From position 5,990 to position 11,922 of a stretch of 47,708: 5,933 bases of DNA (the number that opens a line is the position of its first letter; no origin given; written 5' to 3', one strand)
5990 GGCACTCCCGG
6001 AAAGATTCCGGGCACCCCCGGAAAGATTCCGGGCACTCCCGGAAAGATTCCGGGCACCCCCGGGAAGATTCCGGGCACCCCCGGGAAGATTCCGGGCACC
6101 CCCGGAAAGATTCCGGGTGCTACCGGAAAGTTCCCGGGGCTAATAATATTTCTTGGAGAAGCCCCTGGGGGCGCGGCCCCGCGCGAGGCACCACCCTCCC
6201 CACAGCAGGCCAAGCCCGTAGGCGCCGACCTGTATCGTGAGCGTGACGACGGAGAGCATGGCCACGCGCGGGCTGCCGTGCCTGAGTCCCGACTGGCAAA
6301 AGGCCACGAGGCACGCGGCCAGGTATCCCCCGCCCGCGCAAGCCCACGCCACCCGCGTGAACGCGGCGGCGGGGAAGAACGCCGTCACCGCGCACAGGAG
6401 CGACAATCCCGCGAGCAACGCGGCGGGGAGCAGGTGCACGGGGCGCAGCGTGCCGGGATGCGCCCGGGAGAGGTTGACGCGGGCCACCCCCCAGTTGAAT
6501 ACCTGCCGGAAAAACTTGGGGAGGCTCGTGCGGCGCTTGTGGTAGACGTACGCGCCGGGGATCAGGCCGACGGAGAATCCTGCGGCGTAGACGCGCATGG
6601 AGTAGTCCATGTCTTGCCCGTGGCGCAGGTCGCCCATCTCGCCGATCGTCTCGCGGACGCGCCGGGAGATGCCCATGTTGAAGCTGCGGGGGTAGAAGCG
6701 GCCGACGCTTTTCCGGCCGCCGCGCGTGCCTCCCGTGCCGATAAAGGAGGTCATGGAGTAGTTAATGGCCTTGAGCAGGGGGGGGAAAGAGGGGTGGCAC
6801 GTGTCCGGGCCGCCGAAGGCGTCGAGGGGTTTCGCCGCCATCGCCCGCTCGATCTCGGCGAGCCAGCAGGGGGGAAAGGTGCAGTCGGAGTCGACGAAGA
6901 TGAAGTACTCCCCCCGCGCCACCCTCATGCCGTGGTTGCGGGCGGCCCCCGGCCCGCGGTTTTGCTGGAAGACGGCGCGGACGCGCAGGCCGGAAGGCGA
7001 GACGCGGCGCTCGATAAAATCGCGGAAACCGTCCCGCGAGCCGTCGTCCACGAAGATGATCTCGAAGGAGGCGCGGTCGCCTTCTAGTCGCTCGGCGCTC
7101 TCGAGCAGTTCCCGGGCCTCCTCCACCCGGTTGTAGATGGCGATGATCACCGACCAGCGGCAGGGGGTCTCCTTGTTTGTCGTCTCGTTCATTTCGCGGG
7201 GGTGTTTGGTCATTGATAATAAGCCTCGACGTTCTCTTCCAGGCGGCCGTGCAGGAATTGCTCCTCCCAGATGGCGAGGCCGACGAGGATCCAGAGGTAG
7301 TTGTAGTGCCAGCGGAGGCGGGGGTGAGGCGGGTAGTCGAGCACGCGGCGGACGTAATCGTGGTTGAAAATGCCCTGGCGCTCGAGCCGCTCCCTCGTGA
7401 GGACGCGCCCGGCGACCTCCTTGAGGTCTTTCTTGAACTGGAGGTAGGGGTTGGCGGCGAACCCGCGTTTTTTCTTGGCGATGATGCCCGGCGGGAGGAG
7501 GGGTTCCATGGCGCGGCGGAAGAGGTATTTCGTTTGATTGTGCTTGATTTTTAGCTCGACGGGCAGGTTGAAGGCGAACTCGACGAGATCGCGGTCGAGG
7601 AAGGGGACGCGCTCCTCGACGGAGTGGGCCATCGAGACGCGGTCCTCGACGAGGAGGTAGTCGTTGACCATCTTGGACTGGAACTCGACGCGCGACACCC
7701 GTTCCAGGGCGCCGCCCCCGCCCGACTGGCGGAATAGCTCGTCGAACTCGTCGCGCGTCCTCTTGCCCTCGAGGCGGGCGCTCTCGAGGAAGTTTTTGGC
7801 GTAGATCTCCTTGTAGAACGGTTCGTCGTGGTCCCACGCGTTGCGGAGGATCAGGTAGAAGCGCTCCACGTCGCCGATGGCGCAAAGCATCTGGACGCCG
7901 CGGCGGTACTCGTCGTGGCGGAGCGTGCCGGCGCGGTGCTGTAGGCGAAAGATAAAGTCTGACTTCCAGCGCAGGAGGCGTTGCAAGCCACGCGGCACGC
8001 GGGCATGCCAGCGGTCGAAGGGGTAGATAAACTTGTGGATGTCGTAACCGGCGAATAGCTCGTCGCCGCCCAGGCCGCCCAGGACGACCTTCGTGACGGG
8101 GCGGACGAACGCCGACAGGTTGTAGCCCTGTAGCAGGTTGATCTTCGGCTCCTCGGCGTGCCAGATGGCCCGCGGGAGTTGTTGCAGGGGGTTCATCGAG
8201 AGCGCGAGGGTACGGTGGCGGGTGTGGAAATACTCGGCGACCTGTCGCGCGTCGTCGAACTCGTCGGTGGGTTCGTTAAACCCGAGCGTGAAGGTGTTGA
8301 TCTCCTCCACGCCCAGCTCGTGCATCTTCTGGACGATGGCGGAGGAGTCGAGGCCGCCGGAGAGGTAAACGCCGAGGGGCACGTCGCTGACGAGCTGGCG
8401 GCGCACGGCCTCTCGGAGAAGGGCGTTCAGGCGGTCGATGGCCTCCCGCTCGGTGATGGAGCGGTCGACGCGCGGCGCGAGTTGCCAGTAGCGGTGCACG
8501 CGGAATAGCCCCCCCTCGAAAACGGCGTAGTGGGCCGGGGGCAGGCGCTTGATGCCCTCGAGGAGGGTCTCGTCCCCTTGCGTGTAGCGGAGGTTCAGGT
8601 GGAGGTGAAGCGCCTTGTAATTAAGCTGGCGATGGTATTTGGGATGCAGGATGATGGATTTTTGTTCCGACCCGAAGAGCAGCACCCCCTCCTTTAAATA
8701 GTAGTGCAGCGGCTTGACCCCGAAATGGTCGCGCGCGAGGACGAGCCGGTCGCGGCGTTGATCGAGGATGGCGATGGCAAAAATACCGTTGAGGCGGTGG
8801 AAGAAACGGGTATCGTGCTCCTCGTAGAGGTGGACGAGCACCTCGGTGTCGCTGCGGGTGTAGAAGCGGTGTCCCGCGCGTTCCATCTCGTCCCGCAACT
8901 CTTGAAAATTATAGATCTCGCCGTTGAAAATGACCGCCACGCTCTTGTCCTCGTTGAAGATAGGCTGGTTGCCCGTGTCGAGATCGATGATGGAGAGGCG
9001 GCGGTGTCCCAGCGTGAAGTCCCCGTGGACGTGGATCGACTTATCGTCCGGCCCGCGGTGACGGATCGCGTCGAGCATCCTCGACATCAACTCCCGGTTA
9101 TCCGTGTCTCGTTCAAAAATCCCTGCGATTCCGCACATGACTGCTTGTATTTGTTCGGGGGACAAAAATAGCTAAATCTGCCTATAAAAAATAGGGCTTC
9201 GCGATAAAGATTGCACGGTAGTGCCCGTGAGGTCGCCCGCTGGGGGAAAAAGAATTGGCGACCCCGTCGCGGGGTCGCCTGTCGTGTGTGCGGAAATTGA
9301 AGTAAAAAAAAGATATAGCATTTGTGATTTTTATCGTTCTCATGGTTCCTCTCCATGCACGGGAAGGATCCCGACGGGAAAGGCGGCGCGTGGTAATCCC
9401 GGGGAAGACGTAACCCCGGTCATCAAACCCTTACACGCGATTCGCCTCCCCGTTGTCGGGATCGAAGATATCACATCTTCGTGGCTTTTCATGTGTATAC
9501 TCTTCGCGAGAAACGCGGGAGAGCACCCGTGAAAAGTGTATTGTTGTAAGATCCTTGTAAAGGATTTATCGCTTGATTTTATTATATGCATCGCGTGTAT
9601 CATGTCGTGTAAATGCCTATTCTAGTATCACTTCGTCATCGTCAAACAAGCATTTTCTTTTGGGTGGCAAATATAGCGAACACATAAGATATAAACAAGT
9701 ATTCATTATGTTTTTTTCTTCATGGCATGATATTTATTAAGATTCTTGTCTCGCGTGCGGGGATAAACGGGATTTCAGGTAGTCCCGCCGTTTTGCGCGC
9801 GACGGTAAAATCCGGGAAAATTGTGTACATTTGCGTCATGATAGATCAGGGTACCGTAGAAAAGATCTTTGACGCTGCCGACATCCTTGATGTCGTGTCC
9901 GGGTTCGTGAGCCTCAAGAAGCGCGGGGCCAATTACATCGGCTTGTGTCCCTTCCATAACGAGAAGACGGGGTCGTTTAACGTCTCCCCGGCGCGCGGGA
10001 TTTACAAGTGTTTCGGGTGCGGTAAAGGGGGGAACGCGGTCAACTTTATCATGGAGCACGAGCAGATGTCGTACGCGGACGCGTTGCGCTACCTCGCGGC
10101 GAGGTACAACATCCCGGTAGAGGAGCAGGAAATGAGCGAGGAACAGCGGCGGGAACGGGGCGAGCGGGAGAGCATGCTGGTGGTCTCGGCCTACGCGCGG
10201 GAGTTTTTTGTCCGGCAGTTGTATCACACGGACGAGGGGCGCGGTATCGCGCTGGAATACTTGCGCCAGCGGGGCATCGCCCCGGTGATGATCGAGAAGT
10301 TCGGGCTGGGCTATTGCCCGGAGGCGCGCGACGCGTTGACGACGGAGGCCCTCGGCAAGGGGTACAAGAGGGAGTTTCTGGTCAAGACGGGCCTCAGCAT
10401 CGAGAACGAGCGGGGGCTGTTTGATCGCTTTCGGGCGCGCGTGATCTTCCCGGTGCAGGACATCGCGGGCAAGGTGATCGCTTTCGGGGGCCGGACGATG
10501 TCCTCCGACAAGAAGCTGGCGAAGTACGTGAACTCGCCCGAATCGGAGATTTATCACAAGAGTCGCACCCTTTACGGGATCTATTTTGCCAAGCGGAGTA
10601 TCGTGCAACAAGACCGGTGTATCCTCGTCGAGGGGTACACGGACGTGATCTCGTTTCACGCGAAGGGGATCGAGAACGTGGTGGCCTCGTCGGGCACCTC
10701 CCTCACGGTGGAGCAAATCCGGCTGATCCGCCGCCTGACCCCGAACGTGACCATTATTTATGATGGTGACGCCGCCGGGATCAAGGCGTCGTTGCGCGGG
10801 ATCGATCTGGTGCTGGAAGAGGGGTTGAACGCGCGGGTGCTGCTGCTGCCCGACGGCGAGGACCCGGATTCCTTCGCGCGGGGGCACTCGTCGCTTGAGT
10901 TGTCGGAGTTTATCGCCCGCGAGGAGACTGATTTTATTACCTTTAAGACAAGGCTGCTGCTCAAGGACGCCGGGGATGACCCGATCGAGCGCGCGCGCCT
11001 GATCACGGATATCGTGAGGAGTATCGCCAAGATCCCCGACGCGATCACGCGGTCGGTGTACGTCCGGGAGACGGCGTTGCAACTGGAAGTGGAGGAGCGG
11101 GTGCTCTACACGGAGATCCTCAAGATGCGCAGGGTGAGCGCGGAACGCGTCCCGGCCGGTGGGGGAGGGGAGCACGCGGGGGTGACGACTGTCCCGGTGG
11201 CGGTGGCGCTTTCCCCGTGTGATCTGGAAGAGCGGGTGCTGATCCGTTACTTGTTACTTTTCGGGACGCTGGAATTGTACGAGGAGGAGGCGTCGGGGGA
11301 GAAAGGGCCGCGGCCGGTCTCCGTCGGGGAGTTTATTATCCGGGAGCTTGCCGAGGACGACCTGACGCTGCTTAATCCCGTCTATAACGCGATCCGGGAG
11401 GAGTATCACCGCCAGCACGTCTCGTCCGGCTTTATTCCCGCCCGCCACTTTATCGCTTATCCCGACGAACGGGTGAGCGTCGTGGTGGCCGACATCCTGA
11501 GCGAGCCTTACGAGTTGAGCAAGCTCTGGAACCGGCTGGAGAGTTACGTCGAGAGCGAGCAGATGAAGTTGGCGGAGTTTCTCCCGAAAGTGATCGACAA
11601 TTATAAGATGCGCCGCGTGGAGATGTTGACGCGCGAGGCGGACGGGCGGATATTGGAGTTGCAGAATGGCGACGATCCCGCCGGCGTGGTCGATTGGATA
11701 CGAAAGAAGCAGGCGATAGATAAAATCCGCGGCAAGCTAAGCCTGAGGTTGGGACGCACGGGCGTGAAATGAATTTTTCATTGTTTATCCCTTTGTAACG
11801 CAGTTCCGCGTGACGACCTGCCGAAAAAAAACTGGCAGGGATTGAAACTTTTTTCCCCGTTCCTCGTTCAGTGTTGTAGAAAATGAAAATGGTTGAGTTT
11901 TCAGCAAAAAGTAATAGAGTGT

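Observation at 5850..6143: A 21-bp hairpin unit repeated about 13 times fills the whole convergent intergenic gap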

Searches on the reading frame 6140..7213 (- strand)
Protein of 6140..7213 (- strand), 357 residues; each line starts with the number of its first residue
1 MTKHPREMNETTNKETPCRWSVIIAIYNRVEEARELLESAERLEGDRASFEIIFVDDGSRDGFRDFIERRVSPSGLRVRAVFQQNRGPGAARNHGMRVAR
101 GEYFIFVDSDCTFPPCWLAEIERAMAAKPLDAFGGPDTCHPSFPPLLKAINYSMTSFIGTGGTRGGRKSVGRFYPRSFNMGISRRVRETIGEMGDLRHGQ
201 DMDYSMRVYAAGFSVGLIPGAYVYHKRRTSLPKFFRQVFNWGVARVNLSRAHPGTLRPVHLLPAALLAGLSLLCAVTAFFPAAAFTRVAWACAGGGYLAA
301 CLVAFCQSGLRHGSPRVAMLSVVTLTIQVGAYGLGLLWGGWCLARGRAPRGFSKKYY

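Call 25: find_encoding_contigs(protein=window:6140-7213:-, flank=6000, max_places=10)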
Protein window:6140-7213:- (357 aa): 1 contig read that carries it; 1 place shown.
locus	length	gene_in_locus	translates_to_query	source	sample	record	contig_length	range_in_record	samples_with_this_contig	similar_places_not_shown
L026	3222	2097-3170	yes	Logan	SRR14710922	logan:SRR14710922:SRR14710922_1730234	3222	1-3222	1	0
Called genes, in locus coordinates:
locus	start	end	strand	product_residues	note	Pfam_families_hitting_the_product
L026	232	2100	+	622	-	PF13522:GATase_6, PF13537:GATase_7, PF00733:Asn_synthase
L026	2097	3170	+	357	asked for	PF00535:Glycos_transf_2, PF10111:Glyco_tranf_2_2 (weak), PF13641:Glyco_tranf_2_3, PF13632:Glyco_trans_2_3 (faint)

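Call 56: find_homologous_proteins(query=window:6140-7213:-, max_evalue=1e-40)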
Query window:6140-7213:- (357 aa): 5118 proteins with E <= 1e-40 among 8000 candidates; the best 120 are listed.
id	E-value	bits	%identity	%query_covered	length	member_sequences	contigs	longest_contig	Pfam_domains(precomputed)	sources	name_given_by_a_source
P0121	4.7e-239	811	100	98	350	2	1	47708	PF13632.13,PF10111.15,PF13641.13,PF00535.33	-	-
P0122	1.4e-176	605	78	95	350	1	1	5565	PF13632.13,PF10111.15,PF13641.13,PF00535.33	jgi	jgi:GT2 family glycosyltransferase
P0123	2.1e-166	572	72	97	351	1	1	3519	PF13632.13,PF10111.15,PF13506.14,PF13641.13,PF00535.33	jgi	jgi:glycosyltransferase involved in cell wall biosynthesis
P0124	2.5e-165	568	72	95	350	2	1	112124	PF10111.15,PF13641.13,PF00535.33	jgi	jgi:GT2 family glycosyltransferase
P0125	8.7e-159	547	71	95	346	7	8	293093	PF10111.15,PF13506.14,PF13641.13,PF00535.33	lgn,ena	-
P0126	1.9e-157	542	69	95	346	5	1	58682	PF10111.15,PF13641.13,PF00535.33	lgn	-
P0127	2.7e-157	542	70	95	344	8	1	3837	PF13632.13,PF10111.15,PF13641.13,PF00535.33,PF11397.15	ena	-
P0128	2.8e-156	539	69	95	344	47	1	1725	PF13632.13,PF10111.15,PF13641.13,PF00535.33,PF11397.15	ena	-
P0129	8.6e-156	537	67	96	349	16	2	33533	PF13632.13,PF10111.15,PF13641.13,PF00535.33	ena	-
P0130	4.4e-155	535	70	95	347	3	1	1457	PF10111.15,PF13506.14,PF13641.13,PF00535.33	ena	-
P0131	5.0e-155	534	66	96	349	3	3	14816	PF13632.13,PF10111.15,PF13641.13,PF00535.33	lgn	-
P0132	5.1e-155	534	70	95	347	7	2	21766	PF10111.15,PF13506.14,PF13641.13,PF00535.33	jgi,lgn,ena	-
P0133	9.9e-155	534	67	97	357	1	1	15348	PF10111.15,PF13641.13,PF00535.33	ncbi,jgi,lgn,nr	ncbi:MAG: glycosyltransferase [Odoribacteraceae bacterium]|jgi:glycosyltransferase involved in cell 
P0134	1.2e-153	530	68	95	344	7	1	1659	PF10111.15,PF13641.13,PF00535.33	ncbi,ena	-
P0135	3.0e-152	525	68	95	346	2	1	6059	PF10111.15,PF13506.14,PF13641.13,PF00535.33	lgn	-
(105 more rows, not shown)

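Call 57: find_encoding_contigs(protein=P0122, flank=5000, max_places=4)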
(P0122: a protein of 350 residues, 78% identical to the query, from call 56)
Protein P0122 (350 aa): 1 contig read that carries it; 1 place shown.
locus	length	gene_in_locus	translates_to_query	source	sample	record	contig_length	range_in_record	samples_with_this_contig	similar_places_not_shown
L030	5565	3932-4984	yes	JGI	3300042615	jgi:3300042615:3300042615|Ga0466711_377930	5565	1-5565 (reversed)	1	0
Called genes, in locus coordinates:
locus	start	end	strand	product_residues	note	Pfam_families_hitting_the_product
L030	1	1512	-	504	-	?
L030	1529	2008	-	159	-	-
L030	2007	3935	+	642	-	PF13522:GATase_6, PF13537:GATase_7, PF00733:Asn_synthase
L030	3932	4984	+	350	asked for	PF00535:Glycos_transf_2, PF10111:Glyco_tranf_2_2, PF13641:Glyco_tranf_2_3, PF13632:Glyco_trans_2_3 (weak)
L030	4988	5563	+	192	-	?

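Call 58: find_encoding_contigs(protein=P0124, flank=5000, max_places=4)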
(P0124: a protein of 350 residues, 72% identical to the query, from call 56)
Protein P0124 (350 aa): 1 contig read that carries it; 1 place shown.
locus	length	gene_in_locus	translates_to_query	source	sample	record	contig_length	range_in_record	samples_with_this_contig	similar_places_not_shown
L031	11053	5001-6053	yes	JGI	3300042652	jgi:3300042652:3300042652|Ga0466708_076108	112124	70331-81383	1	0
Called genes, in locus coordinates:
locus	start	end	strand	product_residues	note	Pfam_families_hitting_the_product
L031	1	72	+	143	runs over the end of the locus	PF07610:DUF1573, PF22544:HYDIN_VesB_CFA65-like_Ig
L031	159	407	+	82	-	PF02699:YajC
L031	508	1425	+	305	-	-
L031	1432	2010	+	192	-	PF01121:CoaE, PF13238:AAA_18 (weak)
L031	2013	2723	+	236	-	PF27507:DjlA_TM, PF05099:TerB, PF00226:DnaJ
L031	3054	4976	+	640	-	PF13522:GATase_6, PF13537:GATase_7, PF00733:Asn_synthase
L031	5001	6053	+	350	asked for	PF00535:Glycos_transf_2, PF10111:Glyco_tranf_2_2 (weak), PF13641:Glyco_tranf_2_3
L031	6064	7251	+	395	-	PF00534:Glycos_transf_1, PF13692:Glyco_trans_1_4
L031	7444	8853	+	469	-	PF08842:Mfa2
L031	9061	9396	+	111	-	PF02033:RBFA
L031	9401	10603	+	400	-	PF12704:MacB_PCD, PF02687:FtsX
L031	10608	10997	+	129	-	PF04892:VanZ-LLP1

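Call 59: find_encoding_contigs(protein=P0123, flank=5000, max_places=4)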
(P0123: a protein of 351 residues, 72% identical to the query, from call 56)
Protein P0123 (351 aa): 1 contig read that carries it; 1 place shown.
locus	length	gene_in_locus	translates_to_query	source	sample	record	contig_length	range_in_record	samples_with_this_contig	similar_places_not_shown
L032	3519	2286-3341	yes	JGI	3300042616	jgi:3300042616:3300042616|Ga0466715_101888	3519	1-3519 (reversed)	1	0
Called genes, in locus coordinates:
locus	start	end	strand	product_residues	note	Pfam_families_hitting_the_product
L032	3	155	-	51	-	?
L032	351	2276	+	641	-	PF13522:GATase_6, PF13537:GATase_7, PF00733:Asn_synthase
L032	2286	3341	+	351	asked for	PF00535:Glycos_transf_2, PF10111:Glyco_tranf_2_2, PF13641:Glyco_tranf_2_3, PF13506:Glyco_transf_21 (weak), PF13632:Glyco_trans_2_3 (weak)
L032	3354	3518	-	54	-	?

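Call 82: search_protein_families(library=pfam, proteins=[L030:4988-5563:+, L030:1529-2008:-], max_evalue=0.001)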
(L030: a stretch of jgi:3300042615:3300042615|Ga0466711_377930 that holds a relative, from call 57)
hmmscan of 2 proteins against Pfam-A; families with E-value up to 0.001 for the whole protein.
L030:4988-5563:+ (192 aa): 0 families

L030:1529-2008:- (159 aa): 0 families

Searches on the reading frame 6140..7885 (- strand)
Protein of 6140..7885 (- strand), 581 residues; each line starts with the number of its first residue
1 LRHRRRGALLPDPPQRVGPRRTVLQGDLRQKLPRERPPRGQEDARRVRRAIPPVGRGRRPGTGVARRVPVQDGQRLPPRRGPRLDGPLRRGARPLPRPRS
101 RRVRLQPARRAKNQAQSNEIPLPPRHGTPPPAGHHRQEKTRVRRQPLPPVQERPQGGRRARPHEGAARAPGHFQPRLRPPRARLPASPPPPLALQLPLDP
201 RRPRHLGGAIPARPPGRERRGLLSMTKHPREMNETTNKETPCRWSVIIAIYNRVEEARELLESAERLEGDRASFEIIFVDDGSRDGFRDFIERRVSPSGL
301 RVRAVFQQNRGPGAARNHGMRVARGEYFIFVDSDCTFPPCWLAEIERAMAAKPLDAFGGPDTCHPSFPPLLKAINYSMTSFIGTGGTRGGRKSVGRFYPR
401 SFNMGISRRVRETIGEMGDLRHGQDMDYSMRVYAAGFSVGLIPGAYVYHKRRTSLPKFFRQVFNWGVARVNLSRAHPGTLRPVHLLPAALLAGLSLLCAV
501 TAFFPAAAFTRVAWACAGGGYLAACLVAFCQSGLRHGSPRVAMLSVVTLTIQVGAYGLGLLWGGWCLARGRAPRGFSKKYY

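Call 8: search_protein_families(library=pfam, proteins=[window:6140-7885:-], max_evalue=0.01)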
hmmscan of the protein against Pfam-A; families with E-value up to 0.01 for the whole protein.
window:6140-7885:- (581 aa): 5 families
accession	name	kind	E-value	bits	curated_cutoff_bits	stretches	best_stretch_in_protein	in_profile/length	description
PF00535.33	Glycos_transf_2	-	9.1e-27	94.5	23.3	1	245-359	1-114/168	Glycosyl transferase family 2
PF13641.12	Glyco_tranf_2_3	-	2.8e-11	44.3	27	1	244-466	3-228/230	Glycosyltransferase like family 2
PF10111.15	Glyco_tranf_2_2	-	4e-07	30.3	27.3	1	245-345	1-102/276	Glycosyltransferase like family 2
PF13632.12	Glyco_trans_2_3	-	1.9e-06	28.3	27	1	328-517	2-188/198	Glycosyl transferase family group 2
PF11397.14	GlcNAc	-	0.00065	19.7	21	0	421-464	242-287/352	Glycosyltransferase (GlcNAc)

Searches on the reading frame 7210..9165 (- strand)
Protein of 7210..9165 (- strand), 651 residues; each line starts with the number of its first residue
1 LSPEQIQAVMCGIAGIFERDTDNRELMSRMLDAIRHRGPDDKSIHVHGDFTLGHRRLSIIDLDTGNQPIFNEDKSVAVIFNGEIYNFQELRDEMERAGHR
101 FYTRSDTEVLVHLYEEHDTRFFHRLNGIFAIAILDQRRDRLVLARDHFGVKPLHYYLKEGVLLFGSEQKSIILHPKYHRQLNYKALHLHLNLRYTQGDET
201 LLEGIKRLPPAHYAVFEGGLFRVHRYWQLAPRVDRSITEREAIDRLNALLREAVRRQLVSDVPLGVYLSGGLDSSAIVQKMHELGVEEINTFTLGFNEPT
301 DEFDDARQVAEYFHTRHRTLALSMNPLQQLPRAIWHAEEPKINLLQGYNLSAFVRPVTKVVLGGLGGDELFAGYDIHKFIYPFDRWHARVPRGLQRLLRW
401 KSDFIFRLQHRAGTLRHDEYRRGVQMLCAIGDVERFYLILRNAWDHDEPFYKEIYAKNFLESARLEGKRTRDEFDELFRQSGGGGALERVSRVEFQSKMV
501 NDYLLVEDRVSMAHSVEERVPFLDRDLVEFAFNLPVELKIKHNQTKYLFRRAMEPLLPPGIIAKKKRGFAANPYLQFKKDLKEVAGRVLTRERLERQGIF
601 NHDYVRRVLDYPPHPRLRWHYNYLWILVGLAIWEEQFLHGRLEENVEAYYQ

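Call 8: search_protein_families(library=pfam, proteins=[window:7210-9165:-], max_evalue=0.01)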
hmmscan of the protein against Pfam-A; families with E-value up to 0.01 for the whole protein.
window:7210-9165:- (651 aa): 4 families
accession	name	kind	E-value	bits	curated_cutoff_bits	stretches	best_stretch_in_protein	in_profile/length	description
PF00733.27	Asn_synthase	-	4.9e-78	263.7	21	1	246-633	2-352/354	Asparagine synthase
PF13537.11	GATase_7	-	7.1e-45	152.4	25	1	54-171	1-121/123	Glutamine amidotransferase domain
PF13522.11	GATase_6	-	5.4e-41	140.1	27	1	39-167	1-130/130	Glutamine amidotransferase domain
PF02540.23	NAD_synthase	-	0.0059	16.2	21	1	243-323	2-82/242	NAD synthase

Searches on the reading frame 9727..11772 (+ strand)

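Call 8: search_protein_families(library=pfam, proteins=[window:9727-11772:+], max_evalue=0.01)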
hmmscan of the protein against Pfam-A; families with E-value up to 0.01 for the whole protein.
window:9727-11772:+ (681 aa): 7 families
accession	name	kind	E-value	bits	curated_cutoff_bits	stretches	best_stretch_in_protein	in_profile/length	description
PF08275.17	DNAG_N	-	5.4e-37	127.2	26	1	161-288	2-127/128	DNA primase catalytic core, N-terminal domain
PF01807.25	Zn_ribbon_DnaG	-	6.7e-35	119.3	24.9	1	41-134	3-96/98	CHC2 zinc finger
PF13155.12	Toprim_2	-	2e-21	76.6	22.1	1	299-383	1-87/88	Toprim-like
PF13662.12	Toprim_4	-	3e-16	59.8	25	1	298-372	3-84/85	Toprim domain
PF01751.28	Toprim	-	9.3e-09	35.8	23.1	1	299-362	3-84/96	Toprim domain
PF10410.14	DnaB_bind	-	6.2e-08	33.2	20.6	1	406-457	3-55/56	DnaB-helicase binding domain of primase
PF13362.12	Toprim_3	-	3.7e-07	31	27.2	1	298-387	2-92/95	Toprim domain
